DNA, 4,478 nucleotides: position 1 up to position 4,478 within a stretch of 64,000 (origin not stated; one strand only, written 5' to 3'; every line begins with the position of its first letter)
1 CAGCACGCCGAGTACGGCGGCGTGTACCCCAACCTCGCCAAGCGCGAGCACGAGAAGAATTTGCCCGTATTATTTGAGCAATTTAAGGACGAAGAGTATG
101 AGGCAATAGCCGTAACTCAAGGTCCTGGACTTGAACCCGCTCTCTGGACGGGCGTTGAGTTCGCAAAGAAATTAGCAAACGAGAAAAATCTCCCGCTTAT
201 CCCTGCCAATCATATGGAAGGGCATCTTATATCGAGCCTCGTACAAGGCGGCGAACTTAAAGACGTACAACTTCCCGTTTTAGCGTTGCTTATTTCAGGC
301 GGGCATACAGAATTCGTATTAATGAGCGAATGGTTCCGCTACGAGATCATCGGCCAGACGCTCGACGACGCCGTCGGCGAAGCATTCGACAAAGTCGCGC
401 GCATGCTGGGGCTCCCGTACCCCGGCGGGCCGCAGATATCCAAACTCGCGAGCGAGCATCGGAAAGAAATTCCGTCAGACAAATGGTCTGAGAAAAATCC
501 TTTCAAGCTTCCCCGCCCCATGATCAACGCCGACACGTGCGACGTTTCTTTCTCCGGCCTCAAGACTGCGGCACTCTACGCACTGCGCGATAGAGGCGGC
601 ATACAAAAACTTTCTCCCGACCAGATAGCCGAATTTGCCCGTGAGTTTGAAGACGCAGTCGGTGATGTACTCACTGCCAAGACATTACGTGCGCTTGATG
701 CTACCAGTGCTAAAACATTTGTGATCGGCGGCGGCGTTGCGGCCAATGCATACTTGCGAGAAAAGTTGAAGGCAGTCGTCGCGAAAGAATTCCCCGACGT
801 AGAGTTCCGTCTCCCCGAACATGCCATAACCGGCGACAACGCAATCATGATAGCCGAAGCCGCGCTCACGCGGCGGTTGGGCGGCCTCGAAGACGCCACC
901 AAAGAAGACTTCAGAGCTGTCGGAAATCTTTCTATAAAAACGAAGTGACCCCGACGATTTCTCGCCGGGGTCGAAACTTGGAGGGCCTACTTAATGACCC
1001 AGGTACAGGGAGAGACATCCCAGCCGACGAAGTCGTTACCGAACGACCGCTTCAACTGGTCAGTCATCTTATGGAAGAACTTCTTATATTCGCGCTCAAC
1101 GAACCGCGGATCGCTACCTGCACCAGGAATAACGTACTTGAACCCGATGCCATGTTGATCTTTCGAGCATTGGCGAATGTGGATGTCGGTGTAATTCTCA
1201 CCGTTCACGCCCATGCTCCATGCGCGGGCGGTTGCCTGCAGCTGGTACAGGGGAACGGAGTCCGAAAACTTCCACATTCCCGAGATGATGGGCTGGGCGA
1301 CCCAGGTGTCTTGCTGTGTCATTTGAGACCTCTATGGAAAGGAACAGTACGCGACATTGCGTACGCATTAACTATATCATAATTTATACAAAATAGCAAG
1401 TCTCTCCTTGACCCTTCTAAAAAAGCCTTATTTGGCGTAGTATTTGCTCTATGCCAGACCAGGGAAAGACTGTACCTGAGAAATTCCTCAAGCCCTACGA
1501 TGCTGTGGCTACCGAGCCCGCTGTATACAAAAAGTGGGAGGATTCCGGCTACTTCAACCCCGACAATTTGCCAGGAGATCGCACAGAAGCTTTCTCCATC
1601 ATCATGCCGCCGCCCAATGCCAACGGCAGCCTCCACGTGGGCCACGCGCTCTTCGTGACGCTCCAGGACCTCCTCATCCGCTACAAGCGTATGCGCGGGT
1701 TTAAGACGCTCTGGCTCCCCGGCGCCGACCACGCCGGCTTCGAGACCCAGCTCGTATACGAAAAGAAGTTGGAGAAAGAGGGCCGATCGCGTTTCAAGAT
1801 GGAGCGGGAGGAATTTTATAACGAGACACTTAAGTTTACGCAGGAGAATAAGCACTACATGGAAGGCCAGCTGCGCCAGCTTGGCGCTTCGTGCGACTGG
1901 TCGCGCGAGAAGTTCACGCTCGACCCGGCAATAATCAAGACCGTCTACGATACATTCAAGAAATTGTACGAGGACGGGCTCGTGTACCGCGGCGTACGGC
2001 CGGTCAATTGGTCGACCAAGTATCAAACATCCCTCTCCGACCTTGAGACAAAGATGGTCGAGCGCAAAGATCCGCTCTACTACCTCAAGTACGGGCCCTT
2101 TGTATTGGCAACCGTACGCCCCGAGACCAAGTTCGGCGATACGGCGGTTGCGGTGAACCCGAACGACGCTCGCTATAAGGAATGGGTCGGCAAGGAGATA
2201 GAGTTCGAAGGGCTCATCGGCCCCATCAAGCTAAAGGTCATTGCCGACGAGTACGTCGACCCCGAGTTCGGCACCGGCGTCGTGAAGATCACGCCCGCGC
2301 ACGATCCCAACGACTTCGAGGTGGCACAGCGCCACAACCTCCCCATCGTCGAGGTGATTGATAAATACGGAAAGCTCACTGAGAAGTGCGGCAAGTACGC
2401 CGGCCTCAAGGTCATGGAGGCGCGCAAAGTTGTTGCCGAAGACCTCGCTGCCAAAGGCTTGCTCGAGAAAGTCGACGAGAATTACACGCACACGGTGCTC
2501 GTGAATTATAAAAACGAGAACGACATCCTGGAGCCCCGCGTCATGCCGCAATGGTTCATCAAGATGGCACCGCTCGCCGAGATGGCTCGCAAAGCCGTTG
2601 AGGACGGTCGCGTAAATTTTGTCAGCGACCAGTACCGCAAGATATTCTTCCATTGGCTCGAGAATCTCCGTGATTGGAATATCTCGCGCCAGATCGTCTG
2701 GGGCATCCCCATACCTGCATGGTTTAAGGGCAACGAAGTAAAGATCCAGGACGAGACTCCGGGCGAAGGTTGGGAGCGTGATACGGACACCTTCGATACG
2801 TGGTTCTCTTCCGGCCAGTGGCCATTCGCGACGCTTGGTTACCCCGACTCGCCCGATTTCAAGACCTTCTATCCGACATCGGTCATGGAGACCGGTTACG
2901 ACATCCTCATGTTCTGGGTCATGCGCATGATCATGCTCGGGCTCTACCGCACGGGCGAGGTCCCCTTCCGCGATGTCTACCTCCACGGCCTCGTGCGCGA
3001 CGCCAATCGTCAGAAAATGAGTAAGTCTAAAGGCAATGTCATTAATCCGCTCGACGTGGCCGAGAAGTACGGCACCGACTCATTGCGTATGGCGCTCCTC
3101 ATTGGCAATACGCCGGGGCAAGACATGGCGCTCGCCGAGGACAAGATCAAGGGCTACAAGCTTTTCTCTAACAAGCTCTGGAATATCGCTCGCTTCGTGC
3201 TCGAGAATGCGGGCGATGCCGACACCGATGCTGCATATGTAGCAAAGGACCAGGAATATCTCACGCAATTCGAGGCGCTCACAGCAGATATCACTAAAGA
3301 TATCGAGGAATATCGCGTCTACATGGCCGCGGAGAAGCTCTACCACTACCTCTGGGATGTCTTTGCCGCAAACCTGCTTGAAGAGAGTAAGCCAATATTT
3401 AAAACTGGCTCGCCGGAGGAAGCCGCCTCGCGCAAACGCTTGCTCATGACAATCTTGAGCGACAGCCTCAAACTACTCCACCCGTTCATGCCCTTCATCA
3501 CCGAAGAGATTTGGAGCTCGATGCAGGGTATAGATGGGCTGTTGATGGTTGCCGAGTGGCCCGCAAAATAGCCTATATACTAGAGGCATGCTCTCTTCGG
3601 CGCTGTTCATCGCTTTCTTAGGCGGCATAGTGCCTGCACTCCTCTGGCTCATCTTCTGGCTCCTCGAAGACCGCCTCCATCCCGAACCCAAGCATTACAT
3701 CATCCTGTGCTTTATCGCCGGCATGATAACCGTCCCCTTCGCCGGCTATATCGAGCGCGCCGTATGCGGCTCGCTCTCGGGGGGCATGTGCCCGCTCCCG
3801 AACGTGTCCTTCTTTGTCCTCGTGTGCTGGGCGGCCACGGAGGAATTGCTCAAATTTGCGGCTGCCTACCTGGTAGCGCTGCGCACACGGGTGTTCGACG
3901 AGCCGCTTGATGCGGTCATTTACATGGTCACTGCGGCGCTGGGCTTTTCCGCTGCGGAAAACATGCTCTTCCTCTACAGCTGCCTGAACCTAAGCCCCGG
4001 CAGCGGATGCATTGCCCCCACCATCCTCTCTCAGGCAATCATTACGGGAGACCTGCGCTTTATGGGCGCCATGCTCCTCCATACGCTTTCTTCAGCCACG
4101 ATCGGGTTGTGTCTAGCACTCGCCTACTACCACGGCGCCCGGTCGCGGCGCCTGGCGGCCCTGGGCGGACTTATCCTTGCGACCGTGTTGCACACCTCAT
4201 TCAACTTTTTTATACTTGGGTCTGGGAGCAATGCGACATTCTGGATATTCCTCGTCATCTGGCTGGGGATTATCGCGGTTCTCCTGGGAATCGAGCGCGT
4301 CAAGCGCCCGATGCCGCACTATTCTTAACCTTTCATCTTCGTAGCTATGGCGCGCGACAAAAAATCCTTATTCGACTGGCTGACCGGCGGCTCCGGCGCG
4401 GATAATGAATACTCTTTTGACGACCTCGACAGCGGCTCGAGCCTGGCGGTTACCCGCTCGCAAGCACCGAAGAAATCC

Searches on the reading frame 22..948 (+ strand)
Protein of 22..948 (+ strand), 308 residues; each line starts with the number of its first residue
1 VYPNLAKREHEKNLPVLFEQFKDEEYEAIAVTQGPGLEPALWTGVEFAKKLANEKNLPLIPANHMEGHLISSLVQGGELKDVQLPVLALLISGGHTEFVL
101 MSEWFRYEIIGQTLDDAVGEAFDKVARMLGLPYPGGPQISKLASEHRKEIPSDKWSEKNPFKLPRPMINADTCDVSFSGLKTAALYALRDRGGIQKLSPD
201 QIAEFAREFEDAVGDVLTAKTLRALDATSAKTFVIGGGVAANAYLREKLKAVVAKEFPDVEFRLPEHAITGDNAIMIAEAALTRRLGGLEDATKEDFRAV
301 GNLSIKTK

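Call 67: search_protein_families(library=pfam, proteins=[window:22-948:+], max_evalue=0.00001)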
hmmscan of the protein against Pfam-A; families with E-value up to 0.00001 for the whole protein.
window:22-948:+ (308 aa): 1 family
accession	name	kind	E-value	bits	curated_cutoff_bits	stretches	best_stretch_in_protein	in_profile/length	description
PF00814.31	TsaD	-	1.1e-66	225.7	24.8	1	2-278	21-263/264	tRNA N6-adenosine threonylcarbamoyltransferase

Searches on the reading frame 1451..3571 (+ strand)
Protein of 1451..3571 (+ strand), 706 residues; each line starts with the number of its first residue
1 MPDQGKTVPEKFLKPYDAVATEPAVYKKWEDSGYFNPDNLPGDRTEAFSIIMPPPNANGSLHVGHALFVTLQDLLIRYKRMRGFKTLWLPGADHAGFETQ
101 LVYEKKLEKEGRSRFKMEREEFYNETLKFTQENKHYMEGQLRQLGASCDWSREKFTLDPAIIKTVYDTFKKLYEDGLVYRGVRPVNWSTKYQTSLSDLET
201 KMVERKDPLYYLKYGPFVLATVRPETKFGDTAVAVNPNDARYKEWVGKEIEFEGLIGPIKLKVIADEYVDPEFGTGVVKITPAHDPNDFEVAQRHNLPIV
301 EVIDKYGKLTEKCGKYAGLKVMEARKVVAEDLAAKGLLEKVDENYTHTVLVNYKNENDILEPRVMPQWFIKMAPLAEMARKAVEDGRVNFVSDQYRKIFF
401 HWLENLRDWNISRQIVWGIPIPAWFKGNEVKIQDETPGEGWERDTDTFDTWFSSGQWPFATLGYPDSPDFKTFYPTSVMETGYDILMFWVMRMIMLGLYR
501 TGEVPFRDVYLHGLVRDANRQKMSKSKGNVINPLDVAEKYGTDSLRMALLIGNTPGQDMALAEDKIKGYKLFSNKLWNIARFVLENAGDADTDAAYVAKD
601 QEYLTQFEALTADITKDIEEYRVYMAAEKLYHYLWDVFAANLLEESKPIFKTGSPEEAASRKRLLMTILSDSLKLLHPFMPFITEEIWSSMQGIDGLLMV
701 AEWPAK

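Call 68: search_protein_families(library=pfam, proteins=[window:1451-3571:+], max_evalue=0.00001)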
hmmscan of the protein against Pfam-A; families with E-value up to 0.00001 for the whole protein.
window:1451-3571:+ (706 aa): 4 families
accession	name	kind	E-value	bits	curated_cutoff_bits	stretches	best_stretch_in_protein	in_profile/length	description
PF00133.28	tRNA-synt_1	-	9.1e-130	433.6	22.7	2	25-432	2-256/414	tRNA synthetases class I (I, L, M and V)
PF08264.19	Anticodon_1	-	1.1e-23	84.2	25.1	1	600-705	1-106/148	Anticodon-binding domain of tRNA ligase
PF09334.17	tRNA-synt_1g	-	1.9e-21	76.7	20.1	1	55-106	8-59/391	tRNA synthetases class I (M)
PF13603.12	tRNA-synt_1_2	-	1.3e-07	31.7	25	1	261-308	98-145/185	Leucyl-tRNA synthetase, editing domain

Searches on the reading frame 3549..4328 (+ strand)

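Call 67: search_protein_families(library=pfam, proteins=[window:3549-4328:+], max_evalue=0.00001)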
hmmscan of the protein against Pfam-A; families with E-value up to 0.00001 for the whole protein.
window:3549-4328:+ (259 aa): 1 family
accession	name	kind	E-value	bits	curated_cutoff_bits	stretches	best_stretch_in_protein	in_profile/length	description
PF13367.11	PrsW-protease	-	7.3e-27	94.6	23.5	1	46-239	1-194/196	PrsW family intramembrane metalloprotease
